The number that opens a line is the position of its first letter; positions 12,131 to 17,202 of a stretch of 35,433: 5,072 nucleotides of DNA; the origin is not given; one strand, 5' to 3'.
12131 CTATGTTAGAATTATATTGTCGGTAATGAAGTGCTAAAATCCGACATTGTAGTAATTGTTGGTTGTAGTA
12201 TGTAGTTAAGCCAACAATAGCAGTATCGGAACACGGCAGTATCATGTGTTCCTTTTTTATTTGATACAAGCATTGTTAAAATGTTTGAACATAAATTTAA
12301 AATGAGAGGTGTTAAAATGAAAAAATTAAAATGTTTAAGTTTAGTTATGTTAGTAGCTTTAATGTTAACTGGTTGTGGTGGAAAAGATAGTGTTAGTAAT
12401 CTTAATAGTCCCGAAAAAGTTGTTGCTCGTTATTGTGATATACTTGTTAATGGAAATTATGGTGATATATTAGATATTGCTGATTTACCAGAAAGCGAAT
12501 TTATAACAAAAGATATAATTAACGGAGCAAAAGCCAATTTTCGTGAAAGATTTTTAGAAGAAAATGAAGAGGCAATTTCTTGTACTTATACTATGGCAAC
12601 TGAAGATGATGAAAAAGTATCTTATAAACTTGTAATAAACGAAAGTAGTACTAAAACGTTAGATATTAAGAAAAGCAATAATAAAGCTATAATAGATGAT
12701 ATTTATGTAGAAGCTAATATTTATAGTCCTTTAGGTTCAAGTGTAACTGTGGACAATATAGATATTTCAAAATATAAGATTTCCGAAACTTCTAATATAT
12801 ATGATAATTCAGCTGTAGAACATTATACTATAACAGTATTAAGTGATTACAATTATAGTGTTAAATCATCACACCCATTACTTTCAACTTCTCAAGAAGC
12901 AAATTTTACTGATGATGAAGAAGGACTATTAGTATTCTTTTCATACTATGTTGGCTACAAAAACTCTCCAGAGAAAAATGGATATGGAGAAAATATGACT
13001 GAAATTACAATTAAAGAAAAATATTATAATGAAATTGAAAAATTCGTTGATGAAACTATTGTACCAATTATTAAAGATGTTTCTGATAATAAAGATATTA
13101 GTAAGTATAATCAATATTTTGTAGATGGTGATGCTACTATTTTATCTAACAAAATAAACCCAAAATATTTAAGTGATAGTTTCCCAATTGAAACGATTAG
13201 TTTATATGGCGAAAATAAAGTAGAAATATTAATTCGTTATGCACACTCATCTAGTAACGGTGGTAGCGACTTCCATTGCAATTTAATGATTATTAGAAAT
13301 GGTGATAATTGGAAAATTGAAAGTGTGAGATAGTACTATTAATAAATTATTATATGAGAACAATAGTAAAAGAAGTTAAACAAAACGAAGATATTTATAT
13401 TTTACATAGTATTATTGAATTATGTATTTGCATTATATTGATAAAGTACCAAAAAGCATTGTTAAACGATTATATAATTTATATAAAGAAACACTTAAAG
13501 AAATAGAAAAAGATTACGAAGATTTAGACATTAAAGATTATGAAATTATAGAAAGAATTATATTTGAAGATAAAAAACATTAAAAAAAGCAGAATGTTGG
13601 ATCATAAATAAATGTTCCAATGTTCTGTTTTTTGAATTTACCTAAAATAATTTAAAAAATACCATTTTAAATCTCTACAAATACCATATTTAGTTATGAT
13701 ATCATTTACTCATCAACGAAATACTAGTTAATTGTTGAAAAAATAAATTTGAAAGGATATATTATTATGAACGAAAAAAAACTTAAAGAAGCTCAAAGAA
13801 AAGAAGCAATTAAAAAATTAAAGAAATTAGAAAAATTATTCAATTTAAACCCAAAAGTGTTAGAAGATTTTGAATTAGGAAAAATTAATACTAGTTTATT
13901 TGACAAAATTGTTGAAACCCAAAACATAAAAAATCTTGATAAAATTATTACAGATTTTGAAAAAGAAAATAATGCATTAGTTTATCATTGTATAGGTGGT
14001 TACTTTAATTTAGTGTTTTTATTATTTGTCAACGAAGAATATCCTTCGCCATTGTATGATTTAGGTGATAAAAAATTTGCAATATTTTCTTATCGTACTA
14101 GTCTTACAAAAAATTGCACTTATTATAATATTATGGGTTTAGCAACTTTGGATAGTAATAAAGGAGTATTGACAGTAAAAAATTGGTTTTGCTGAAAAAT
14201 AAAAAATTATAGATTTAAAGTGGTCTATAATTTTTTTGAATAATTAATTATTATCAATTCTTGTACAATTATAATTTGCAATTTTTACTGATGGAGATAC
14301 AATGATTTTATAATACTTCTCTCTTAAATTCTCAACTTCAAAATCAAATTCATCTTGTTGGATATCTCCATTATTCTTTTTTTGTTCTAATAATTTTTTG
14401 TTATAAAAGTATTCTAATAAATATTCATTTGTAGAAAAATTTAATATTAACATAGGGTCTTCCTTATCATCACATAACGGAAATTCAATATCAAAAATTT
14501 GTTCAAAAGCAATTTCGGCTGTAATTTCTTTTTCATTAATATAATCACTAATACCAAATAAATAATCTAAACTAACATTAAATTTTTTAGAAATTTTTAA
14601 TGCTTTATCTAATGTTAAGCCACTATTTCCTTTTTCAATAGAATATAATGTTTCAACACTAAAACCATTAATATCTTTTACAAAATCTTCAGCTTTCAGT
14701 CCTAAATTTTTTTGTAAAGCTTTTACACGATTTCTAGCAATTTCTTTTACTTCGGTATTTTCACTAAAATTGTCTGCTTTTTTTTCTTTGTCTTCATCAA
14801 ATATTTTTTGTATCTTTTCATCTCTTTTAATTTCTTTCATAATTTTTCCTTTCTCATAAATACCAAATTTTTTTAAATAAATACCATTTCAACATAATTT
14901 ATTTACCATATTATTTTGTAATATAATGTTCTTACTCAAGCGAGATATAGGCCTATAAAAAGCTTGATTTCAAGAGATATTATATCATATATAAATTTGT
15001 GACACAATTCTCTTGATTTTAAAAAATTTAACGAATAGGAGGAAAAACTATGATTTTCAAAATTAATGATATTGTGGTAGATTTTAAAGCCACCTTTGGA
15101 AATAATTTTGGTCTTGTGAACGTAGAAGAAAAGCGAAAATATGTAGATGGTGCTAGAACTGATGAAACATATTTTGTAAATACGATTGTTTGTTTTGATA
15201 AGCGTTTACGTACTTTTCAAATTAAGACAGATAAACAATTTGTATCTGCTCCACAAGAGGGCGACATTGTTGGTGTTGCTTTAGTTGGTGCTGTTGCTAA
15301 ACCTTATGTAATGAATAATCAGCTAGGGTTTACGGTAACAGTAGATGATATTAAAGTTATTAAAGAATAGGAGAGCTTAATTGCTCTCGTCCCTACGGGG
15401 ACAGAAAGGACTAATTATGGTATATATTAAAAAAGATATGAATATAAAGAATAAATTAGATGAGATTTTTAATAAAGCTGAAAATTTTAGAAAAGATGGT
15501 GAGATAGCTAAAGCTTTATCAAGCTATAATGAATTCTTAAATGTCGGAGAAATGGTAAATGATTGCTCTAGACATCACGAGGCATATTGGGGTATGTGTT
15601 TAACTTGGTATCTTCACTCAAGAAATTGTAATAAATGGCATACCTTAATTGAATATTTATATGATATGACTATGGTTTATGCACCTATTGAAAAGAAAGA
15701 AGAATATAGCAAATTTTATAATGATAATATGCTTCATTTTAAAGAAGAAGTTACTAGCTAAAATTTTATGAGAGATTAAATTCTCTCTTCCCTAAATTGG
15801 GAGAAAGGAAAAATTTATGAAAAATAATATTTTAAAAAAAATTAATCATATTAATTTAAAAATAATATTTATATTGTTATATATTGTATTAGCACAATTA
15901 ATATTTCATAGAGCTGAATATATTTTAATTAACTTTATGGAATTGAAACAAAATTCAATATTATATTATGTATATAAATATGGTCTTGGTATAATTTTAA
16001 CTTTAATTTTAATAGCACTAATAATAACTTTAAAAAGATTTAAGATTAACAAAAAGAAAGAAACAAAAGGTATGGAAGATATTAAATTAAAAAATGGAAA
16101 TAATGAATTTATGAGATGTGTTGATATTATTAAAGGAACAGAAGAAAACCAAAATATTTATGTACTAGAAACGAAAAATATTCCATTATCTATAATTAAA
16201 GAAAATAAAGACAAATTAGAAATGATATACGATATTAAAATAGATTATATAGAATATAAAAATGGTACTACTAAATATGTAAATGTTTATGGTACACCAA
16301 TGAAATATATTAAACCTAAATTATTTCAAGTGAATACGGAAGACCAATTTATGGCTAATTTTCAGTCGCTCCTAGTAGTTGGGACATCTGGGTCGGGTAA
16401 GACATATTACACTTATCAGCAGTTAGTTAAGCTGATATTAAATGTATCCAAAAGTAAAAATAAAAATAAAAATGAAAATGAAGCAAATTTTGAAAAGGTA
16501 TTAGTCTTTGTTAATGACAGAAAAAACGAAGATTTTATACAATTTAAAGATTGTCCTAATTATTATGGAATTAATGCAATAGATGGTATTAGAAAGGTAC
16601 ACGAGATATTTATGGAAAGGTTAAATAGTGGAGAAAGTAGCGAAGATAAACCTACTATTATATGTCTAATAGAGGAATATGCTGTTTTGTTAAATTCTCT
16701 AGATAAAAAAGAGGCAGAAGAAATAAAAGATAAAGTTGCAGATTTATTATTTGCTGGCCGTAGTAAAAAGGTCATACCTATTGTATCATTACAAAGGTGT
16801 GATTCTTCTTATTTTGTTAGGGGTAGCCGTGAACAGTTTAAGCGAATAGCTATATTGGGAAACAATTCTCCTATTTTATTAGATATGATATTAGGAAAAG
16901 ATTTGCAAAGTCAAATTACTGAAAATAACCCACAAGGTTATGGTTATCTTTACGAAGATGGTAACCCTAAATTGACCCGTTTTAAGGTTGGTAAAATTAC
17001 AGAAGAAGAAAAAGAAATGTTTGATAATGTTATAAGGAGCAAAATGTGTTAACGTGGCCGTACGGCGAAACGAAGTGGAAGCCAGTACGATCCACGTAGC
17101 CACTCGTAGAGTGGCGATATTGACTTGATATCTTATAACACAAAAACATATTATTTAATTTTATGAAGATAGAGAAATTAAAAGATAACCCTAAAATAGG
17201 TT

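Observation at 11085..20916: CwlD-type spore-cortex amidase gene is split by a 9.2-kb element and can be rejoined exactly in frame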

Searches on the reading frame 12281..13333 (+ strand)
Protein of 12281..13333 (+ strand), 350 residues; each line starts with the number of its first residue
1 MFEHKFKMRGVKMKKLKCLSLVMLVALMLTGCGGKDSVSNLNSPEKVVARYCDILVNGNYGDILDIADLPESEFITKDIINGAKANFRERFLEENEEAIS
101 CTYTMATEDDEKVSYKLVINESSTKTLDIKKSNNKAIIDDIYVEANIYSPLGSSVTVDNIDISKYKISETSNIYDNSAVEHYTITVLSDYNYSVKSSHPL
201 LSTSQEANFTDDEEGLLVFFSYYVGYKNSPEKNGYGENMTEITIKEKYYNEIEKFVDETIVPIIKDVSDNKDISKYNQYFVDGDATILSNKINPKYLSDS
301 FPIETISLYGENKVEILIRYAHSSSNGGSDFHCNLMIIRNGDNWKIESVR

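Call 6: search_protein_families(library=pfam, proteins=[window:12281-13333:+], max_evalue=0.01)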
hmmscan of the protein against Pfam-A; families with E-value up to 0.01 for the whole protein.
window:12281-13333:+ (350 aa): 0 families

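Call 39: search_protein_families(library=ncbifam, proteins=[window:12281-13333:+], max_evalue=0.001)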
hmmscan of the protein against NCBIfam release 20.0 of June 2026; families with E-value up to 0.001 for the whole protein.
window:12281-13333:+ (350 aa): 0 families

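Call 65: search_protein_families(library=phrogs, proteins=[window:12281-13333:+], max_evalue=0.01)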
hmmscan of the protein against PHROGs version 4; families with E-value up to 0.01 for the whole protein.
window:12281-13333:+ (350 aa): 0 families

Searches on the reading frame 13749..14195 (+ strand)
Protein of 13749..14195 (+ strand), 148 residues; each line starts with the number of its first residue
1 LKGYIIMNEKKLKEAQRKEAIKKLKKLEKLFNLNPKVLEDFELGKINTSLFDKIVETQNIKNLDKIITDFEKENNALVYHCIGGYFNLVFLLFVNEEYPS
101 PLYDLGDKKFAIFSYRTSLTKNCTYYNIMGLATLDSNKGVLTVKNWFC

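Call 6: search_protein_families(library=pfam, proteins=[window:13749-14195:+], max_evalue=0.01)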
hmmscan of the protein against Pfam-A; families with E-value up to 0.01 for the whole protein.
window:13749-14195:+ (148 aa): 0 families

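Call 65: search_protein_families(library=phrogs, proteins=[window:13749-14195:+], max_evalue=0.01)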
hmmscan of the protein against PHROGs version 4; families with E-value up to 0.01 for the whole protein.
window:13749-14195:+ (148 aa): 0 families

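Call 79: search_protein_families(library=pfam, proteins=[window:13749-14195:+], max_evalue=1)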
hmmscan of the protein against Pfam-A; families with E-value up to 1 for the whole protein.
window:13749-14195:+ (148 aa): 0 families

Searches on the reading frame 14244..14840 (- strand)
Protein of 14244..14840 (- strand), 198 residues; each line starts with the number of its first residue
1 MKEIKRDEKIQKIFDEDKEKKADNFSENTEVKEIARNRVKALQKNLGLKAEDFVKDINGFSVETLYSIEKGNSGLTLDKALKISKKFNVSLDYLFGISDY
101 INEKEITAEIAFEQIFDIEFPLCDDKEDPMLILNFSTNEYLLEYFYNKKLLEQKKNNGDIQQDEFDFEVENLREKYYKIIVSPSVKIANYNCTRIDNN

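Call 6: search_protein_families(library=pfam, proteins=[window:14244-14840:-], max_evalue=0.01)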
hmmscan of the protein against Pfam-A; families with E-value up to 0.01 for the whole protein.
window:14244-14840:- (198 aa): 2 families
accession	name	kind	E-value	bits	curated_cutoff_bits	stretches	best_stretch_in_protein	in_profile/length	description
PF01381.28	HTH_3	-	1.8e-06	28.3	23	1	44-94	6-55/55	Helix-turn-helix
PF12844.13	HTH_19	-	2.9e-06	27.5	30.2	1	38-95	3-59/64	Helix-turn-helix domain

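Call 65: search_protein_families(library=phrogs, proteins=[window:14244-14840:-], max_evalue=0.01)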
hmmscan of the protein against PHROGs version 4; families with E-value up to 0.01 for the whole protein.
window:14244-14840:- (198 aa): 10 families
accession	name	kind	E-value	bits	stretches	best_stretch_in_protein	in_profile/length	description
phrog_8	-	transcription regulation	2.9e-11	44.4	1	24-134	66-150/346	transcriptional regulator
phrog_4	-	transcription regulation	4.5e-07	30.2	1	14-119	111-205/400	transcriptional repressor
phrog_2967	-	transcription regulation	2.1e-06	28.5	1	31-116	7-91/225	transcriptional regulator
phrog_7396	-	unknown function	6.3e-06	27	1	29-109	11-91/227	-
phrog_1373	-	transcription regulation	0.00017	22.6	1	17-111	47-139/166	transcriptional regulator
phrog_3037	-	transcription regulation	0.0009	20.1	1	20-108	3-88/189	transcriptional repressor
phrog_34939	-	unknown function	0.0014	19.3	1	33-104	8-79/280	-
phrog_1994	-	DNA, RNA and nucleotide metabolism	0.0038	18.2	1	37-111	2-75/170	DNA binding protein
phrog_23550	-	unknown function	0.0045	18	0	21-52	23-56/57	-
phrog_2439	-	transcription regulation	0.0081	16.1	0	34-104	7-76/367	transcriptional regulator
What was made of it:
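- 14244..14840 (-): HTH_3 (XRE/cI-type) regulator. Pfam HTH_3 at 1.8e-6 (call 6); PHROG transcriptional regulator at 2.9e-11 (call 65).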

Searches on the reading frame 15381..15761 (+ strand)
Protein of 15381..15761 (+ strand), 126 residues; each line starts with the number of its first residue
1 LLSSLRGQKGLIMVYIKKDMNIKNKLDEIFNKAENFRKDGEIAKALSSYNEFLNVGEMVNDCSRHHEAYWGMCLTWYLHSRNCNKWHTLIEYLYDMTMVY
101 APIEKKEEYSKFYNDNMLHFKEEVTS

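Call 6: search_protein_families(library=pfam, proteins=[window:15381-15761:+], max_evalue=0.01)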
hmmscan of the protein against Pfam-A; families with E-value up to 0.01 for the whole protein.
window:15381-15761:+ (126 aa): 0 families

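Call 39: search_protein_families(library=ncbifam, proteins=[window:15381-15761:+], max_evalue=0.001)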
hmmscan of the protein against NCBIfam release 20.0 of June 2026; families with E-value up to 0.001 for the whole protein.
window:15381-15761:+ (126 aa): 0 families

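Call 65: search_protein_families(library=phrogs, proteins=[window:15381-15761:+], max_evalue=0.01)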
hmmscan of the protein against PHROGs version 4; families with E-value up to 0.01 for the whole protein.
window:15381-15761:+ (126 aa): 0 families

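Call 79: search_protein_families(library=pfam, proteins=[window:15381-15761:+], max_evalue=1)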
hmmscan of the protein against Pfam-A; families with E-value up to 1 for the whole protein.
window:15381-15761:+ (126 aa): 1 family
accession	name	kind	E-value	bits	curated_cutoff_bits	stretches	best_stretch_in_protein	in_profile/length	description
PF08969.16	USP8_dimer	-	0.063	13.9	24.6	1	17-60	28-71/114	USP8 dimerisation domain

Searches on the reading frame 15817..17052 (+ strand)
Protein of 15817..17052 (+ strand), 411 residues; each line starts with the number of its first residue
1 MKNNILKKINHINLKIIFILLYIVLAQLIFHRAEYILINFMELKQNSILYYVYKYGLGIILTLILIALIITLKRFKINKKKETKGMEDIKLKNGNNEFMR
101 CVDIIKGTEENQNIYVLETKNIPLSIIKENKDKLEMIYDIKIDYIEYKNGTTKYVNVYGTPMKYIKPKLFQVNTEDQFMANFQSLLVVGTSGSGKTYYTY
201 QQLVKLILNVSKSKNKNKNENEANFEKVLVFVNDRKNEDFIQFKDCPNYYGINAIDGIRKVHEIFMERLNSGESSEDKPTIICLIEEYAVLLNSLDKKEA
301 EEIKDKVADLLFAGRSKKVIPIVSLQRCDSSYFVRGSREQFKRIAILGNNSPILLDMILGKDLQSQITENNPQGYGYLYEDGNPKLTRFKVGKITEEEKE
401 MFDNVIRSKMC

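Call 6: search_protein_families(library=pfam, proteins=[window:15817-17052:+], max_evalue=0.01)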
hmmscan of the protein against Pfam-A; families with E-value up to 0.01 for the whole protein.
window:15817-17052:+ (411 aa): 0 families

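Call 39: search_protein_families(library=ncbifam, proteins=[window:15817-17052:+], max_evalue=0.001)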
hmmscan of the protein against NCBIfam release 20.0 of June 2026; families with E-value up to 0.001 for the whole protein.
window:15817-17052:+ (411 aa): 0 families

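Call 42: search_solved_structures(query=window:15817-17052:+, max_evalue=1)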
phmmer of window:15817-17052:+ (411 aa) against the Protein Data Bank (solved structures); distinct sequences matched with E-value up to 1: 0.
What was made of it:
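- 15817..17052 (+): 411-aa membrane-anchored P-loop ATPase (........), FtsK/SpoIIIE-like; putative DNA translocase or coupling protein. No Pfam, NCBIfam or PDB hit (calls 6, 39, 42).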

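Call 65: search_protein_families(library=phrogs, proteins=[window:15817-17052:+], max_evalue=0.01)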
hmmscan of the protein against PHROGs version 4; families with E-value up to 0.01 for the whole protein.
window:15817-17052:+ (411 aa): 2 families
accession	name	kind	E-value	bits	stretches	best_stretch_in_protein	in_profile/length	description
phrog_1358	-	moron, auxiliary metabolic gene and host takeover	2.6e-08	32.8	1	179-400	597-820/1382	FtsK/SpoIIIE-like protein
phrog_2666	-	head and packaging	5.1e-06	26.4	1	163-327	302-464/555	terminase large subunit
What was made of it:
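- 15817..17052 (+): PHROG FtsK/SpoIIIE-like at 2.6e-8 (call 65).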
